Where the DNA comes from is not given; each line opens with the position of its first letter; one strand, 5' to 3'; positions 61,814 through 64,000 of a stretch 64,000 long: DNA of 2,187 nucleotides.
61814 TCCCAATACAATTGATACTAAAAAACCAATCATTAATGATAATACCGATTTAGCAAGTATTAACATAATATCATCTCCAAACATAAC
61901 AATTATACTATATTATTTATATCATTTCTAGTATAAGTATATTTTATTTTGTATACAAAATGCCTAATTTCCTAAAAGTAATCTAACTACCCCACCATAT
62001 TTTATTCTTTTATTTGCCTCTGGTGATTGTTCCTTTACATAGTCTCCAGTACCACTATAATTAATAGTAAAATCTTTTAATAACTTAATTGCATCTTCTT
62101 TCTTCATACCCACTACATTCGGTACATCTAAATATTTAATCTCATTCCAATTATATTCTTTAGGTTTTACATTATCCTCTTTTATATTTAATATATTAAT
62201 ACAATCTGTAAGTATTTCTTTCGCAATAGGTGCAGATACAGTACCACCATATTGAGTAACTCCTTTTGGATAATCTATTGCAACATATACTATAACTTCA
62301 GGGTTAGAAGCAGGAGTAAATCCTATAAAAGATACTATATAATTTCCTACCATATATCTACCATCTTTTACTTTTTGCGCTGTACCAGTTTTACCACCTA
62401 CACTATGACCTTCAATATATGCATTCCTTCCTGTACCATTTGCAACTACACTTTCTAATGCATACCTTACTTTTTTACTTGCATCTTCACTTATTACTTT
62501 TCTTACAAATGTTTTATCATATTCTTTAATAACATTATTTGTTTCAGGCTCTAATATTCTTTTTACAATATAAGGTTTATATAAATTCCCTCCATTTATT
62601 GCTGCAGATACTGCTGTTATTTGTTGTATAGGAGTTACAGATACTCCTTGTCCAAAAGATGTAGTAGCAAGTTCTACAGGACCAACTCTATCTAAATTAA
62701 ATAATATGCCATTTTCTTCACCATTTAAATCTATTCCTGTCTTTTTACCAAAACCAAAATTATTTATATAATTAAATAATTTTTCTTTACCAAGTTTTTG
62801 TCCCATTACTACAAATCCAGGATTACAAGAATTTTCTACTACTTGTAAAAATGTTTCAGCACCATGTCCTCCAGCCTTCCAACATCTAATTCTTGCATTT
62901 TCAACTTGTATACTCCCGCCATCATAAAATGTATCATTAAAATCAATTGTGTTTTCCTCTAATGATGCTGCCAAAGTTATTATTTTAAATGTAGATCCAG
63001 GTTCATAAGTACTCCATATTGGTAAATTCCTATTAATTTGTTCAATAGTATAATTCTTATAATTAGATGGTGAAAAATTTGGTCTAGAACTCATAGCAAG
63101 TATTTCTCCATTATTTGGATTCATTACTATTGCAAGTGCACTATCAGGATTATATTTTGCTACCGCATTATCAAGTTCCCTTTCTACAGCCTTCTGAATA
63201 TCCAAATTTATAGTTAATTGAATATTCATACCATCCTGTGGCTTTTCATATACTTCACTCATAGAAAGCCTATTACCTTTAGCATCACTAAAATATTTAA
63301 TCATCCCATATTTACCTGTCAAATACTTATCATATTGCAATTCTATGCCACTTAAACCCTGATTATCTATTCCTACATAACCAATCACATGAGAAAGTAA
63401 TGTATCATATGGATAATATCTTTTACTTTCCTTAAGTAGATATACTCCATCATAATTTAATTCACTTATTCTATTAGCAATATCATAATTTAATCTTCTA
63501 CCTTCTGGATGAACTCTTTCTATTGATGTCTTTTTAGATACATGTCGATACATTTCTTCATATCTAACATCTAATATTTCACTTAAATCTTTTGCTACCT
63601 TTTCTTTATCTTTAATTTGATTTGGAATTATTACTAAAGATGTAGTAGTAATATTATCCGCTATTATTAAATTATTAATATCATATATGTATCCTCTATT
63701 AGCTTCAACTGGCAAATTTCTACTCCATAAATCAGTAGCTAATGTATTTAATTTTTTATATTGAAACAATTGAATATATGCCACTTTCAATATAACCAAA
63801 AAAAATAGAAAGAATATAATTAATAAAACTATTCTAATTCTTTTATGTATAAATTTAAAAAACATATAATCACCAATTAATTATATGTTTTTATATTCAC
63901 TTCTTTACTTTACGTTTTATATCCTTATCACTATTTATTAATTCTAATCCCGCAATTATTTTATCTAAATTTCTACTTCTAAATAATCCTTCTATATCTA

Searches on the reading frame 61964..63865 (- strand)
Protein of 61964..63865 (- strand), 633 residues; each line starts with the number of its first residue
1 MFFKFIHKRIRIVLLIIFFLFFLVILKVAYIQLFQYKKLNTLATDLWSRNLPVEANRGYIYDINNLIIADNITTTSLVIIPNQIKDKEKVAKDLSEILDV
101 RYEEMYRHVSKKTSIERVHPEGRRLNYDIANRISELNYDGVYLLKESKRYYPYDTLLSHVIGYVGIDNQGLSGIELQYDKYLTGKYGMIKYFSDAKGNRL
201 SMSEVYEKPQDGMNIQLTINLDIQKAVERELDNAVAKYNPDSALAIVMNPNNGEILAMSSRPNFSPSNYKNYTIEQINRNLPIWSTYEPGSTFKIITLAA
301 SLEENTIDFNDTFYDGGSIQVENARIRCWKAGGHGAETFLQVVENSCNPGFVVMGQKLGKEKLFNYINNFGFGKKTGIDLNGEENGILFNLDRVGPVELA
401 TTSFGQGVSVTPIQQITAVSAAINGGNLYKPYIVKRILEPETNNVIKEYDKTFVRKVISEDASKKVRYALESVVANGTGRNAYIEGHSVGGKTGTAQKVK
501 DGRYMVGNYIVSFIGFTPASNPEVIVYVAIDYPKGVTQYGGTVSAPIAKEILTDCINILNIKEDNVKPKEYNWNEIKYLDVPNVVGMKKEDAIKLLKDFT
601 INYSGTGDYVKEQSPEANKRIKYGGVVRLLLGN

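Call 74: find_encoding_contigs(protein=window:61964-63865:-, flank=10000, max_places=1)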
Protein window:61964-63865:- (633 aa): 3 contigs read that carry it; 1 place shown.
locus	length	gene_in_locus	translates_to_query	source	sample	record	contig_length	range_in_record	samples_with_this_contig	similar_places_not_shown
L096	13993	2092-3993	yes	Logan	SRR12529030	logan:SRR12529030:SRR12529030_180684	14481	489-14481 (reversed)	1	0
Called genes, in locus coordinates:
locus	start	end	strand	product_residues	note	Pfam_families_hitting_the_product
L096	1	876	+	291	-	?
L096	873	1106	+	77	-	PF13240:Zn_Ribbon_1 (weak)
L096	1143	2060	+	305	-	-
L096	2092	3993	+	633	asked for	PF03717:PBP_dimer, PF00905:Transpeptidase, PF03793:PASTA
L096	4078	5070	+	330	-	PF00953:Glycos_transf_4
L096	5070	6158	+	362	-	PF01098:FTSW_RODA_SPOVE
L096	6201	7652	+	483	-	PF07992:Pyr_redox_2 (faint), PF00890:FAD_binding_2 (weak), PF21688:FAD-depend_C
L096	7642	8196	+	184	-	-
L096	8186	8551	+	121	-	-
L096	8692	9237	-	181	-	-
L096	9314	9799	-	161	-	-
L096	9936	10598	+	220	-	-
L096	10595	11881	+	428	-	-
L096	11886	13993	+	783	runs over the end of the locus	PF02368:Big_2 (faint), PF17424:DUF5411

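Call 76: find_encoding_contigs(protein=window:61964-63865:-, flank=10000, max_places=3)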
Protein window:61964-63865:- (633 aa): 3 contigs read that carry it; 1 place shown.
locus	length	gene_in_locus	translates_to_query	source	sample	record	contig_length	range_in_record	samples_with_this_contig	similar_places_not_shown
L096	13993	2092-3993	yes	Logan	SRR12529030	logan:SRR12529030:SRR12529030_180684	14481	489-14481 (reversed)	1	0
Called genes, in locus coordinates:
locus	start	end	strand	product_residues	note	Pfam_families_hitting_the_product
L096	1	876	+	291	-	?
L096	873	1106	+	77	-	PF13240:Zn_Ribbon_1 (weak)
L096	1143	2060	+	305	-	-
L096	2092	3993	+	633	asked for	PF03717:PBP_dimer, PF00905:Transpeptidase, PF03793:PASTA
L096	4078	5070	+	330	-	PF00953:Glycos_transf_4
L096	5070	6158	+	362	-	PF01098:FTSW_RODA_SPOVE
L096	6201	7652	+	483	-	PF07992:Pyr_redox_2 (faint), PF00890:FAD_binding_2 (weak), PF21688:FAD-depend_C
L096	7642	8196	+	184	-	-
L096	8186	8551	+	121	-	-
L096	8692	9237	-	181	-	-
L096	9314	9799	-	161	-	-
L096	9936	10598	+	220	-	-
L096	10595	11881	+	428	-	-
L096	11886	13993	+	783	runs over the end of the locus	PF02368:Big_2 (faint), PF17424:DUF5411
